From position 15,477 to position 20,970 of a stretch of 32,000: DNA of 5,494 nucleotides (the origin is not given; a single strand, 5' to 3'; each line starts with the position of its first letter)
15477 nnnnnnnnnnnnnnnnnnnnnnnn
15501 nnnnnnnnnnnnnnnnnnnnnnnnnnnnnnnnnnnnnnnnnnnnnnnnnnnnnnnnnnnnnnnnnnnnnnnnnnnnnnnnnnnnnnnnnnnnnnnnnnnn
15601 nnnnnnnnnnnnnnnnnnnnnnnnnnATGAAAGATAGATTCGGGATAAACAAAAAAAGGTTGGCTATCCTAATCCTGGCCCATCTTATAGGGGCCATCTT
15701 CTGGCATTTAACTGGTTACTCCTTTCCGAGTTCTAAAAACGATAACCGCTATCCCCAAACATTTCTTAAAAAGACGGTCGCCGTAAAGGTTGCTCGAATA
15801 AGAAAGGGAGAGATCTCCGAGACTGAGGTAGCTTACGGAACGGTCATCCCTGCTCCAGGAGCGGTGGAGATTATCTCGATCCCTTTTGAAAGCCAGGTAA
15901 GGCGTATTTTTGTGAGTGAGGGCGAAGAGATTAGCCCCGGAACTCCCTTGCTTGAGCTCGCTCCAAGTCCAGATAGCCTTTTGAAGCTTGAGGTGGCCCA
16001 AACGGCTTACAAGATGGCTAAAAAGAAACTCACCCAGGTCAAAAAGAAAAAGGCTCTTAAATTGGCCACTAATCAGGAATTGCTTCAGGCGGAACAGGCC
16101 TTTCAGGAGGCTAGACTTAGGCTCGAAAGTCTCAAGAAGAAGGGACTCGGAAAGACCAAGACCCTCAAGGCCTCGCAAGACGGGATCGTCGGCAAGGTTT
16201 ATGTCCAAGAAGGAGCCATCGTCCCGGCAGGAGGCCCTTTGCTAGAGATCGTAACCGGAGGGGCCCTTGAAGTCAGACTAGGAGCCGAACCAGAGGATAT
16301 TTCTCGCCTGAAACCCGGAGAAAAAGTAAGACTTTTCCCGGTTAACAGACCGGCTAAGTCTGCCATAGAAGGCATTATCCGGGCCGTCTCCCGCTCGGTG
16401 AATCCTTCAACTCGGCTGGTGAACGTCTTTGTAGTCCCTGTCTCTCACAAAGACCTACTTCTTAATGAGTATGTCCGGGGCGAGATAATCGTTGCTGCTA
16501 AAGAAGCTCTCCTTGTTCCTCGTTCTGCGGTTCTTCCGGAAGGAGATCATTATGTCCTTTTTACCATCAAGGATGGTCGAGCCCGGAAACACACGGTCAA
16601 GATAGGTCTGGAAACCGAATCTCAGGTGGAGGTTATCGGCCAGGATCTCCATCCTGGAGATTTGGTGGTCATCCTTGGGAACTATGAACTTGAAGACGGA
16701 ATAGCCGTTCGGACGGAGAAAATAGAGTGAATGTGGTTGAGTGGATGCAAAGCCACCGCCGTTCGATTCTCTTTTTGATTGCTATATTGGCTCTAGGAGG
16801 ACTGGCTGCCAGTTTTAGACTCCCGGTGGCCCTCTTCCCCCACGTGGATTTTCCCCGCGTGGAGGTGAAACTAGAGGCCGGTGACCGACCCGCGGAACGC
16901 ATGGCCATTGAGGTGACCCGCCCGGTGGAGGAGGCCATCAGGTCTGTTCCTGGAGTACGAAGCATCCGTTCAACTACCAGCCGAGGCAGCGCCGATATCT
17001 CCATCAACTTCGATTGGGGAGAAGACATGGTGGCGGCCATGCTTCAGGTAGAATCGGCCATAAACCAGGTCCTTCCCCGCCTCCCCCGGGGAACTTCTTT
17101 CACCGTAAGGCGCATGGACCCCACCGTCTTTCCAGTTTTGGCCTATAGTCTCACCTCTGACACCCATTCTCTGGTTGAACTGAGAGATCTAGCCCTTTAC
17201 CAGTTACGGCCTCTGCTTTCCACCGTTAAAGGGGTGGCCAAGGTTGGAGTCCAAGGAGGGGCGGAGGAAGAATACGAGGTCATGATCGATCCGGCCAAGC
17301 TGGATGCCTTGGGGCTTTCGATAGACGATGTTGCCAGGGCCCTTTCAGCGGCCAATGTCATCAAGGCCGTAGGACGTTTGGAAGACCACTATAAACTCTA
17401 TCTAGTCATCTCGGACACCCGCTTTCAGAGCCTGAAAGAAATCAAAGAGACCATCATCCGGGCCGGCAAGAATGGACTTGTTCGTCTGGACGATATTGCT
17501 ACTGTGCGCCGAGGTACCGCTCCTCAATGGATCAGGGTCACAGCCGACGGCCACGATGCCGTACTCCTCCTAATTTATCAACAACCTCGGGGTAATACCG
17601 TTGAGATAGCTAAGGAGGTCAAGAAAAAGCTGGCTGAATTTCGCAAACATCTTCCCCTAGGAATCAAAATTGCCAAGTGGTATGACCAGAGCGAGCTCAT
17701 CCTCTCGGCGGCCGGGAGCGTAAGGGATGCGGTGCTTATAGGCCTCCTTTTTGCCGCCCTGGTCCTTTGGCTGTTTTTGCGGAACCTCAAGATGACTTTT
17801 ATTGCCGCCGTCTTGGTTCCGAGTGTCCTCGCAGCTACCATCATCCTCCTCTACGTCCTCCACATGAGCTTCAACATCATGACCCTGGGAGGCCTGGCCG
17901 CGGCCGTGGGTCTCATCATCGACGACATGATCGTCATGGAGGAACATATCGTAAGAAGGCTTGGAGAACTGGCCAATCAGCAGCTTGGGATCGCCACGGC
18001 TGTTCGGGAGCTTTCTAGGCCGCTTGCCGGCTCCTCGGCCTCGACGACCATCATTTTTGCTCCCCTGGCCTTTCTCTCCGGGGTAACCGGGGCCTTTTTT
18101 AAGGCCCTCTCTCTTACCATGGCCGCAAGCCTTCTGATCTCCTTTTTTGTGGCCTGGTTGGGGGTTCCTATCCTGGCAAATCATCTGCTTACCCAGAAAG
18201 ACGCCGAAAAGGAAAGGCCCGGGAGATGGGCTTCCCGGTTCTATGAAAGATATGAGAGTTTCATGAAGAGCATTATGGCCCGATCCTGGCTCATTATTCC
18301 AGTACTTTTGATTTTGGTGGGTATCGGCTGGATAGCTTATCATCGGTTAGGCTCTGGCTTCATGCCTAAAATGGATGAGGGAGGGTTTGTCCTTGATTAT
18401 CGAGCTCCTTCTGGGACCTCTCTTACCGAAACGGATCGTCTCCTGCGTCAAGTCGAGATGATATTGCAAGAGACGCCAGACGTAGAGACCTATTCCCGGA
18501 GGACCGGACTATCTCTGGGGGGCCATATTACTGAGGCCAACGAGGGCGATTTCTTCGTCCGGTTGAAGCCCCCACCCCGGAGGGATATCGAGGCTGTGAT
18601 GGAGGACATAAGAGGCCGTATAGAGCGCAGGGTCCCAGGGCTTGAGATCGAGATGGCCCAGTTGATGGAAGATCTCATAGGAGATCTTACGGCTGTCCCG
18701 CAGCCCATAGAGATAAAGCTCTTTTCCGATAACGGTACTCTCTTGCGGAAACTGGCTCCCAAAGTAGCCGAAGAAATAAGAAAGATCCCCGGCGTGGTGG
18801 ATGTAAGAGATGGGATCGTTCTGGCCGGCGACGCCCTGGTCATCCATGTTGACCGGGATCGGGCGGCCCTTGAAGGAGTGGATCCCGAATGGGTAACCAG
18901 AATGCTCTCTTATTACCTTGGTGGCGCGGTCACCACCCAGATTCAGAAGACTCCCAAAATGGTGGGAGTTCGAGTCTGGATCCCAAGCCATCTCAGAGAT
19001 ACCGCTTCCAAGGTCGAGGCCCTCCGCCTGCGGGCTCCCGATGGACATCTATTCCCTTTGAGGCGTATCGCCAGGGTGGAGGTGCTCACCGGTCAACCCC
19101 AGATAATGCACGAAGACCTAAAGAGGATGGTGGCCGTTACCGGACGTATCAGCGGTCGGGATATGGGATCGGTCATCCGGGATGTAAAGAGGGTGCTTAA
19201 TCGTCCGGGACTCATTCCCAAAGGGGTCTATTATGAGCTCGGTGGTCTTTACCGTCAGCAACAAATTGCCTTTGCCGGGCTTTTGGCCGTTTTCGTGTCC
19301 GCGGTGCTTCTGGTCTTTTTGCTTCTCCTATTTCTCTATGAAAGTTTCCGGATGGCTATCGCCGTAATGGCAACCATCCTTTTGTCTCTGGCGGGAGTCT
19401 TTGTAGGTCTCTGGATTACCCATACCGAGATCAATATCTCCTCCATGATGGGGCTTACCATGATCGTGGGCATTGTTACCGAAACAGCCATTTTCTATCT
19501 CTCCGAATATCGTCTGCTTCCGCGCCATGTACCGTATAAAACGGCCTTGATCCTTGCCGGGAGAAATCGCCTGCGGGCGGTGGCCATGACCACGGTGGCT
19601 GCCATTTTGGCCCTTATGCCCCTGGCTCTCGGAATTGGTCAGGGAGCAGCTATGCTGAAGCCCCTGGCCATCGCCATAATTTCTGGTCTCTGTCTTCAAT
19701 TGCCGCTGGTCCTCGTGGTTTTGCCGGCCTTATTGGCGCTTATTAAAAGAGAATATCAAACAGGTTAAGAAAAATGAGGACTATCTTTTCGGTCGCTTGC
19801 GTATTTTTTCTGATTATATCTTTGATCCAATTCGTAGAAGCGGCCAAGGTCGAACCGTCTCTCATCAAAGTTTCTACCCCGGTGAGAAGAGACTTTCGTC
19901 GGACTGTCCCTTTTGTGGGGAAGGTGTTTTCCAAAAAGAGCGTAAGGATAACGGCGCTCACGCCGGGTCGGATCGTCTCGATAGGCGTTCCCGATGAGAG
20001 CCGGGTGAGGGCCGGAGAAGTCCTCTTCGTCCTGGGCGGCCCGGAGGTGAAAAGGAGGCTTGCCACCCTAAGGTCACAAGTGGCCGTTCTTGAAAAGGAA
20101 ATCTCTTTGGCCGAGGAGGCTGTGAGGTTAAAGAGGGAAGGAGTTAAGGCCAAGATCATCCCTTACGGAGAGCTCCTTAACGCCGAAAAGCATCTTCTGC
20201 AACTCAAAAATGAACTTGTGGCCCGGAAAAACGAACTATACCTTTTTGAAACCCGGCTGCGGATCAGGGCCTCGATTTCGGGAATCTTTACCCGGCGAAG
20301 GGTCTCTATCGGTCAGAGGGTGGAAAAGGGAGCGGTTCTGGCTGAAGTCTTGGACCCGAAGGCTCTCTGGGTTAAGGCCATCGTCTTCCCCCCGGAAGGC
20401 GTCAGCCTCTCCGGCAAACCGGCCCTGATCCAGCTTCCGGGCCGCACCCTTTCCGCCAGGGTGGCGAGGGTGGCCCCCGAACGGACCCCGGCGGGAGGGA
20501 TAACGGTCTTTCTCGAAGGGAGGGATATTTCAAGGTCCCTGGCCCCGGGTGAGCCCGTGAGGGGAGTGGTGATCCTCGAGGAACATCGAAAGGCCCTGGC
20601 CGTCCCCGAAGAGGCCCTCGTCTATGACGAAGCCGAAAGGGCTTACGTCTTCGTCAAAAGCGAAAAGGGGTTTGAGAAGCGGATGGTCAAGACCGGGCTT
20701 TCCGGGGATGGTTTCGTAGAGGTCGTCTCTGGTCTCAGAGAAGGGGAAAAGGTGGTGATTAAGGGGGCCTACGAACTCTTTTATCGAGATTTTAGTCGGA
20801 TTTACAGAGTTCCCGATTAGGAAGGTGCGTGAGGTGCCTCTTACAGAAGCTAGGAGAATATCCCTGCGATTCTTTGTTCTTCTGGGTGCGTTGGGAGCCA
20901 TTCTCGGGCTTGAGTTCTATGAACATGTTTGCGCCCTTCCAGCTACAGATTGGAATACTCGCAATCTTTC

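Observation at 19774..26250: MFP / membrane-anchored metallophosphoesterase / RND / ArnT-like GT-C as one translationally coupled module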

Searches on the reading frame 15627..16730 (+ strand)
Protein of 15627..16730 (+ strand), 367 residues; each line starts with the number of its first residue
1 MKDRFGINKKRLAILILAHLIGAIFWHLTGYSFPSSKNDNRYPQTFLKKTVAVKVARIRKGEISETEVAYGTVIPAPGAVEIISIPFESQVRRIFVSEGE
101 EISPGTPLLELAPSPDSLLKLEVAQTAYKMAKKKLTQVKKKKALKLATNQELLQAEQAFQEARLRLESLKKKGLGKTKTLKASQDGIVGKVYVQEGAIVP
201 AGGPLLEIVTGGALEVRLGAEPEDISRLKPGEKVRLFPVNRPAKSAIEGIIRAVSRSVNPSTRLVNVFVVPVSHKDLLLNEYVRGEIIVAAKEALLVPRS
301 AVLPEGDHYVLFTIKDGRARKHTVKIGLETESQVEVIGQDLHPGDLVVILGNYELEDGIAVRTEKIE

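Call 5: search_protein_families(library=pfam, proteins=[window:15627-16730:+], max_evalue=0.01)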
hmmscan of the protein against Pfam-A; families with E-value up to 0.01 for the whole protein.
window:15627-16730:+ (367 aa): 4 families
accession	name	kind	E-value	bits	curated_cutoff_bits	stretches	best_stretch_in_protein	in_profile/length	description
PF13437.12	HlyD_3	-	6.5e-16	59.4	22.2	1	179-269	1-91/106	HlyD family secretion protein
PF16576.10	HlyD_D23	-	9.7e-14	51.6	30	1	69-267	8-197/214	Barrel-sandwich domain of CusB or HlyD membrane-fusion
PF13533.13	Biotin_lipoyl_2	-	3.7e-07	30.3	29.8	0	180-208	3-31/32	Biotin-lipoyl like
PF00364.28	Biotin_lipoyl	-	3e-05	24.2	22.1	0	179-208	44-73/73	Biotin-requiring enzyme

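Call 6: search_protein_families(library=ncbifam, proteins=[window:15627-16730:+], max_evalue=0.01)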
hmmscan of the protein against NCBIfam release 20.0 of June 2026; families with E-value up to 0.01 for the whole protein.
window:15627-16730:+ (367 aa): 13 families
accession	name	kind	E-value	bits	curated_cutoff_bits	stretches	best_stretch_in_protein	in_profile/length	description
TIGR01730.1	RND_mfp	subfamily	2.3e-36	125.4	94.9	1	53-362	1-320/322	efflux RND transporter periplasmic adaptor subunit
TIGR00999.1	8a0102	subfamily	4.5e-21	75.2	319.3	1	120-351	35-266/271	CzcB/NccB family metal efflux transporter periplasmic adaptor subunit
TIGR01843.1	type_I_hlyD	subfamily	2.1e-12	46.8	208.65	2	120-274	217-372/422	HlyD family type I secretion periplasmic adaptor subunit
TIGR02971.1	heterocyst_DevB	subfamily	5.7e-11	42.4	129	1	69-162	3-99/327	ABC exporter membrane fusion protein, DevB family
TIGR00998.1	8a0101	subfamily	2.3e-10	40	390.8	1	121-238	148-265/334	EmrA/EmrK family multidrug efflux transporter periplasmic adaptor subunit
NF008589.1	PRK11556.1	equivalog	1.5e-07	30.6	391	1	276-361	299-385/392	MdtA/MuxA family multidrug efflux RND transporter periplasmic adaptor subunit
NF004173.0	PRK05641.1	equivalog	2.7e-06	28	199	0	180-208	124-152/153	putative acetyl-CoA carboxylase biotin carboxyl carrier protein subunit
NF033138.2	RND-peri-MexC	equivalog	8.8e-06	25.1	625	1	282-364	288-372/375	MexC family multidrug efflux RND transporter periplasmic adaptor subunit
NF008606.0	PRK11578.1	equivalog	2.4e-05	23.7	342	1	133-349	144-362/371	macrolide transporter subunit MacA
TIGR03794.1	NHLM_micro_HlyD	equivalog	6.8e-05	21.9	156.2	1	134-258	210-340/421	NHLP bacteriocin system secretion protein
NF002939.0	PRK03598.1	equivalog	8.2e-05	21.9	393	1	122-255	149-281/332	secretion protein HlyD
TIGR02828.1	TIGR02828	hypoth_equivalog_domain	0.00072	19.5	154.4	1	226-340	69-179/188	putative membrane fusion protein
NF007785.0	PRK10476.1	equivalog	0.0033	16.3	376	1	121-267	154-297/347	multidrug transporter subunit MdtN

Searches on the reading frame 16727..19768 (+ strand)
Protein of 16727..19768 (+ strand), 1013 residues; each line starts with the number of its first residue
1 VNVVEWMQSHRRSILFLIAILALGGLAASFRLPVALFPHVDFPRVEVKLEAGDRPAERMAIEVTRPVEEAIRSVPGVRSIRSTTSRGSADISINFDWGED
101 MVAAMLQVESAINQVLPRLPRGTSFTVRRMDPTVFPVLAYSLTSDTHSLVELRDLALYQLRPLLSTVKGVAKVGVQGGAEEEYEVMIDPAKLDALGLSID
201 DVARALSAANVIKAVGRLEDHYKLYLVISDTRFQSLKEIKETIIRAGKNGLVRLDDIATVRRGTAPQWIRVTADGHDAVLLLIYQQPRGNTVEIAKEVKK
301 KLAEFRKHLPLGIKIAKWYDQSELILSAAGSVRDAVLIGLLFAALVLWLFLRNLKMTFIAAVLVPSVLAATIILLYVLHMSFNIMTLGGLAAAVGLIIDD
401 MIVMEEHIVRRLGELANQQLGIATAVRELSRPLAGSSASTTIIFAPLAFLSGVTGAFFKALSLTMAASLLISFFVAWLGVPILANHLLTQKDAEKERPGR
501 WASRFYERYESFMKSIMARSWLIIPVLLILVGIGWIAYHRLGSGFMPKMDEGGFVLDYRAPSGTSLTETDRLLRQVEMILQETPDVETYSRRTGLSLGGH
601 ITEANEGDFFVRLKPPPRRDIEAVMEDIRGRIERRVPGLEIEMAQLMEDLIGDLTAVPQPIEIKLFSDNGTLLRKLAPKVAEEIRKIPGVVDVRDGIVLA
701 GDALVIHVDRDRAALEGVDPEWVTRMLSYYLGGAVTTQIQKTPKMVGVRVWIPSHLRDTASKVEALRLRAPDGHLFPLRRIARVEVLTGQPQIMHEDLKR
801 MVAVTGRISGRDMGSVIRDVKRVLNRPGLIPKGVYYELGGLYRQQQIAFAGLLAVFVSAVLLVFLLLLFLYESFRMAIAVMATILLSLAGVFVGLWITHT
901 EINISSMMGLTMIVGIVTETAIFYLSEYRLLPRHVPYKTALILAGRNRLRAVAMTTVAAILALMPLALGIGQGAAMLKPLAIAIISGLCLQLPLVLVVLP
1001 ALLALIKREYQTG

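Call 5: search_protein_families(library=pfam, proteins=[window:16727-19768:+], max_evalue=0.01)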
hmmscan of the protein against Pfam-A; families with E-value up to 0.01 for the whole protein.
window:16727-19768:+ (1013 aa): 2 families
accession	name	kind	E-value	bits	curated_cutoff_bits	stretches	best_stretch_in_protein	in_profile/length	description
PF00873.25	ACR_tran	-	1.1e-221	738.9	28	1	13-1006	12-1020/1021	AcrB/AcrD/AcrF family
PF03176.21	MMPL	-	4.6e-06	26.2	20.5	1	802-1007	92-303/333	MMPL family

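Call 6: search_protein_families(library=ncbifam, proteins=[window:16727-19768:+], max_evalue=0.01)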
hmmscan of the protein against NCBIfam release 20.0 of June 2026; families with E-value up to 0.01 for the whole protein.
window:16727-19768:+ (1013 aa): 13 families
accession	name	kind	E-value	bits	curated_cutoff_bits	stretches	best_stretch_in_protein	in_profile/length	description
NF033617.1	RND_permease_2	subfamily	6.6e-173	577.2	1250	1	16-1008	13-1009/1009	multidrug efflux RND transporter permease subunit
NF000282.2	RND_permease_1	subfamily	4.3e-143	478.5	1250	1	18-1007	14-1028/1029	multidrug efflux RND transporter permease subunit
TIGR00914.1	2A0601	subfamily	2.3e-133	446.1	701.45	1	10-1009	12-1038/1051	CusA/CzcA family heavy metal efflux RND transporter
TIGR00915.1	2A0602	subfamily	2.1e-121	406.7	940.35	1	18-1011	17-1033/1050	efflux RND transporter permease subunit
NF007905.0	PRK10614.1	equivalog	1.8e-112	376.9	1774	1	14-1003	15-1005/1025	multidrug efflux RND transporter permease subunit MdtC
NF007798.0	PRK10503.1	equivalog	4.7e-103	345.6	1584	1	14-1006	24-1022/1040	MdtB/MuxB family multidrug efflux RND transporter permease subunit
NF000037.1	RND_perm_OqxB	exception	2.3e-87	293.8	2200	1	20-990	20-1018/1050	multidrug efflux RND transporter permease subunit OqxB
NF007131.0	PRK09577.1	equivalog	1.3e-84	284.7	1768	1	16-1010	13-1026/1045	multidrug efflux RND transporter permease subunit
NF007133.0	PRK09579.1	equivalog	3.8e-83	279.7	1763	1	20-1009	20-1005/1017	multidrug efflux RND transporter permease subunit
NF007842.1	PRK10555.1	equivalog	1.4e-81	274.7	1854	1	17-1010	15-1030/1036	multidrug efflux RND transporter permease AcrD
NF011706.2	PRK15127.1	equivalog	2.9e-69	234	2150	1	17-1010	14-1033/1049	multidrug efflux RND transporter permease subunit AcrB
NF046001.1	SecDF_plasm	equivalog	0.00043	18.5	500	1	335-479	686-834/878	protein translocase subunit SecDF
TIGR03480.1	HpnN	hypoth_equivalog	0.0066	14.4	751.85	0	855-1008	274-425/862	hopanoid biosynthesis associated RND transporter like protein HpnN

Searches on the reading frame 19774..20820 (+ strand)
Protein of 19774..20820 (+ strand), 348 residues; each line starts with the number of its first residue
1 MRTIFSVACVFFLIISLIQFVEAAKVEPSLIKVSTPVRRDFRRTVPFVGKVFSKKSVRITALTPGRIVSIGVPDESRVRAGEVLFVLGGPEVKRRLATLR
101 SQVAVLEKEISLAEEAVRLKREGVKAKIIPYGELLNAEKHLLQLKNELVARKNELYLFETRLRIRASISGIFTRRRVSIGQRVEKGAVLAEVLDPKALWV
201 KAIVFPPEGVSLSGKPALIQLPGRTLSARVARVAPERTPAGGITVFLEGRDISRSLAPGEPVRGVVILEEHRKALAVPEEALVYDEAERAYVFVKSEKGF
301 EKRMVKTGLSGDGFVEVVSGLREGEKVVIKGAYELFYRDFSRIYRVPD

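Call 5: search_protein_families(library=pfam, proteins=[window:19774-20820:+], max_evalue=0.01)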
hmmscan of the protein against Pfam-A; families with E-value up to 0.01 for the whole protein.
window:19774-20820:+ (348 aa): 5 families
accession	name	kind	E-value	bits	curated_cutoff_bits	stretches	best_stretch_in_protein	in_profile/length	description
PF13437.12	HlyD_3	-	1e-11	45.9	22.2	1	164-242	2-85/106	HlyD family secretion protein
PF16576.10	HlyD_D23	-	1.3e-10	41.3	30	1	44-236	5-187/214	Barrel-sandwich domain of CusB or HlyD membrane-fusion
PF02321.23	OEP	-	6.7e-05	23.2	22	1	95-163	115-183/187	Outer membrane efflux protein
PF13533.13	Biotin_lipoyl_2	-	0.00023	21.3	29.8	0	57-87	1-31/32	Biotin-lipoyl like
PF00364.28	Biotin_lipoyl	-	0.00063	20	22.1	0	54-87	40-73/73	Biotin-requiring enzyme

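Call 6: search_protein_families(library=ncbifam, proteins=[window:19774-20820:+], max_evalue=0.01)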
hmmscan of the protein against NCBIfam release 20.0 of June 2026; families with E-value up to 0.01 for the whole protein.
window:19774-20820:+ (348 aa): 18 families
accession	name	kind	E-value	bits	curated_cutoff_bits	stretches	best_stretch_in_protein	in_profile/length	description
TIGR01730.1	RND_mfp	subfamily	5.6e-31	107.7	94.9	1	32-335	2-313/322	efflux RND transporter periplasmic adaptor subunit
TIGR00999.1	8a0102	subfamily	2.4e-29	102.3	319.3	1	78-333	4-268/271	CzcB/NccB family metal efflux transporter periplasmic adaptor subunit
TIGR00998.1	8a0101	subfamily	5.3e-10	38.8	390.8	2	134-202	181-245/334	EmrA/EmrK family multidrug efflux transporter periplasmic adaptor subunit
NF045680.1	DiMtlExpIhpB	equivalog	9.6e-10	37.9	450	1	160-331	136-310/326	divalent metal ion exporter adaptor subunit IhpB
NF007132.1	PRK09578.1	equivalog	9.6e-08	31.2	512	1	253-332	285-364/396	MexX/AxyX family multidrug efflux RND transporter periplasmic adaptor subunit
NF008606.0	PRK11578.1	equivalog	4.1e-07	29.5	342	1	266-330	298-363/371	macrolide transporter subunit MacA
NF007303.0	PRK09783.1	subfamily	7.5e-07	27.9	390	1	157-333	210-390/414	copper/silver efflux system membrane fusion protein CusB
NF038010.1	ABC_adapt_DarC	equivalog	7.7e-07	28.1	450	1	267-332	337-405/417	darobactin export ABC transporter periplasmic adaptor subunit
NF007785.0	PRK10476.1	equivalog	7.1e-06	25.1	376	1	56-123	48-115/347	multidrug transporter subunit MdtN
NF000272.2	OqxA_adapt_sub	exception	1.1e-05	24.6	835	0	257-336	292-371/391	multidrug efflux RND transporter periplasmic adaptor subunit OqxA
NF008589.1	PRK11556.1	equivalog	1.4e-05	24.2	391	0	262-332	306-376/392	MdtA/MuxA family multidrug efflux RND transporter periplasmic adaptor subunit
NF033138.2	RND-peri-MexC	equivalog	5.1e-05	22.6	625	1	255-332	282-360/375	MexC family multidrug efflux RND transporter periplasmic adaptor subunit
NF045904.1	RND-peri-MexE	equivalog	0.00029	19.9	714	0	255-332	280-357/390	multidrug efflux RND transporter periplasmic adaptor subunit MexE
NF007850.1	PRK10559.1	equivalog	0.00036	19.7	400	1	52-202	36-188/303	p-hydroxybenzoic acid efflux pump subunit AaeA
TIGR03794.1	NHLM_micro_HlyD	equivalog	0.0006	18.8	156.2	0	56-110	58-112/421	NHLP bacteriocin system secretion protein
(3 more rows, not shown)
